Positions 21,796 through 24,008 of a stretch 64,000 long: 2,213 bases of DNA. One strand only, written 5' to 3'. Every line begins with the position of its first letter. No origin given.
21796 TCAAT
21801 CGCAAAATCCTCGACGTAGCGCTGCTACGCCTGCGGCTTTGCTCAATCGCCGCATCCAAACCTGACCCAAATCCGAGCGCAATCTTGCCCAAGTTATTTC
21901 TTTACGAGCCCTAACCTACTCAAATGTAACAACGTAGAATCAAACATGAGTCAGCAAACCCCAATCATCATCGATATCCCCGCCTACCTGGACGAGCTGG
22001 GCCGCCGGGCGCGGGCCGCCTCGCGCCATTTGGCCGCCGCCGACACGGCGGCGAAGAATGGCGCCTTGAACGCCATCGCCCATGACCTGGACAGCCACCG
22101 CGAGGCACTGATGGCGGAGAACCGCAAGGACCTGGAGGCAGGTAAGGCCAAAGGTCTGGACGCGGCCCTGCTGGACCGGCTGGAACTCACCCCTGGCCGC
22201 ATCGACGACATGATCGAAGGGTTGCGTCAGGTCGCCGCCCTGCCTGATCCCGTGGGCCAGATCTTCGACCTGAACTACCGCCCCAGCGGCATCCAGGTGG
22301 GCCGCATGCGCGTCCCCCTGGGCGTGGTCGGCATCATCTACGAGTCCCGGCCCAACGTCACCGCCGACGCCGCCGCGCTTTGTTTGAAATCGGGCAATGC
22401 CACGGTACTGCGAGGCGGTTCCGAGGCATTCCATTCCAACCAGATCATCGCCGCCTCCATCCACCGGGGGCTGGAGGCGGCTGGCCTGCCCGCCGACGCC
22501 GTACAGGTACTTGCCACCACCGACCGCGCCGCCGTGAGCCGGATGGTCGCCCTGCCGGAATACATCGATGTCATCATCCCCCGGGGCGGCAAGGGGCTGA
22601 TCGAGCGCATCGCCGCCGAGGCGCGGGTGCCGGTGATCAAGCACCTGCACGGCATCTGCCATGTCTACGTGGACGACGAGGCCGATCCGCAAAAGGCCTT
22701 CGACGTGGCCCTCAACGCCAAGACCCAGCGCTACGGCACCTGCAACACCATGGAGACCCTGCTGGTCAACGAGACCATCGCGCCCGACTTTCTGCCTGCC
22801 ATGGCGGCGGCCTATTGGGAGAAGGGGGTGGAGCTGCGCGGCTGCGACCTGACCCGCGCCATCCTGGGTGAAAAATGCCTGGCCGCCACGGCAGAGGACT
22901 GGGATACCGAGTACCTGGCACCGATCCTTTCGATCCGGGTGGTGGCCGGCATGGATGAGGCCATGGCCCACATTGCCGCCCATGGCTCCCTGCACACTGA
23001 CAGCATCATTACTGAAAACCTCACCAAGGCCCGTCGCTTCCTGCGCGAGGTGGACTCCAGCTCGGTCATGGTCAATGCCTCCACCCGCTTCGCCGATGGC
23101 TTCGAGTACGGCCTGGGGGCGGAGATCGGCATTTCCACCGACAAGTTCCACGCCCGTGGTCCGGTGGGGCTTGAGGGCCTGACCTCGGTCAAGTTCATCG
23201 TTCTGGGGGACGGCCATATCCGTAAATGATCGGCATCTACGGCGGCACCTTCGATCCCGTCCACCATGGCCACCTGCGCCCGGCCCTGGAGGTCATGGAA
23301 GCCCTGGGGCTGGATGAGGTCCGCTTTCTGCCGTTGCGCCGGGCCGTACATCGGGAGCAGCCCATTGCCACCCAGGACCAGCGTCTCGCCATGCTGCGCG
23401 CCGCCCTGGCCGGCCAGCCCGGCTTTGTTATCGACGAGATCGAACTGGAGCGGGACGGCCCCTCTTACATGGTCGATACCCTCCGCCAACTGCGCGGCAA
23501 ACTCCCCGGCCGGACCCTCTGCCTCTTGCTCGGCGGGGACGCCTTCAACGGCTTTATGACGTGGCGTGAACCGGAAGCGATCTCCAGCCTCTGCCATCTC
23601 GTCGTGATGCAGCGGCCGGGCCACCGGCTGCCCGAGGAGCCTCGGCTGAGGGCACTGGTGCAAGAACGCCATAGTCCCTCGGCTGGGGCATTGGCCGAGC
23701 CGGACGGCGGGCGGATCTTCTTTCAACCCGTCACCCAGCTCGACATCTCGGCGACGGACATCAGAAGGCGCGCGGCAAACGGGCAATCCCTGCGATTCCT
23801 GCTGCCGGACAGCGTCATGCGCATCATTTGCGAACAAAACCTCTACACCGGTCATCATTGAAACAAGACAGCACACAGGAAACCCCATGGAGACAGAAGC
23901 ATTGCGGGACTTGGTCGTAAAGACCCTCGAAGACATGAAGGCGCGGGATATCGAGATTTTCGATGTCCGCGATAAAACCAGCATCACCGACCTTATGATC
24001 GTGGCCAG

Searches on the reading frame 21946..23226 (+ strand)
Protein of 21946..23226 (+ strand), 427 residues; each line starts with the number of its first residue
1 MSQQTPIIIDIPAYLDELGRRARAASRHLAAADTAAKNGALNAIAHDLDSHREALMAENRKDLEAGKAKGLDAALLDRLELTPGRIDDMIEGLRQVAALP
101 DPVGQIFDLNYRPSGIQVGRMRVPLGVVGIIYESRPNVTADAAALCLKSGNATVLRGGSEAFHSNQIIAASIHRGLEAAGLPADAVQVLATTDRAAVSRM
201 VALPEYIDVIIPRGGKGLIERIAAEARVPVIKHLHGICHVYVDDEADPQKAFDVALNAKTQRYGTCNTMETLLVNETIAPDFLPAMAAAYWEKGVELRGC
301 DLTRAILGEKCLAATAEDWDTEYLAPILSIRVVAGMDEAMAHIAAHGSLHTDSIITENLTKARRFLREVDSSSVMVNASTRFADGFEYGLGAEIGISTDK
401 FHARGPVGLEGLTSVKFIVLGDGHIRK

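Call 63: search_protein_families(library=pfam, proteins=[window:21946-23226:+])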
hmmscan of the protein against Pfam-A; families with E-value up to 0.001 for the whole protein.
window:21946-23226:+ (427 aa): 1 family
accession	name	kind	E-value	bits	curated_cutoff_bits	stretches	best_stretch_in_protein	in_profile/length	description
PF00171.27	Aldedh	-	3.5e-22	79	23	2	19-290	35-293/461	Aldehyde dehydrogenase family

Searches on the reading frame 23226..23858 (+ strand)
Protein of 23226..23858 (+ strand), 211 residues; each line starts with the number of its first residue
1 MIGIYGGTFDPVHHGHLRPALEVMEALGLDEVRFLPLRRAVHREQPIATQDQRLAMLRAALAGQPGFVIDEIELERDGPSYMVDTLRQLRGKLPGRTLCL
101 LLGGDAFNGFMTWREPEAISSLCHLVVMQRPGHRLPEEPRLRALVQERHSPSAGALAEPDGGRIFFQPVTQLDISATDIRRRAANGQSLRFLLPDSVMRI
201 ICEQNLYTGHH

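Call 63: search_protein_families(library=pfam, proteins=[window:23226-23858:+])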
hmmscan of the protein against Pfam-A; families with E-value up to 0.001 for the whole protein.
window:23226-23858:+ (211 aa): 1 family
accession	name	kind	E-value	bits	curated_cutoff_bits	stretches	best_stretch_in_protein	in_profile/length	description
PF01467.32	CTP_transf_like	-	5.8e-24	85.2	21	1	4-182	1-133/133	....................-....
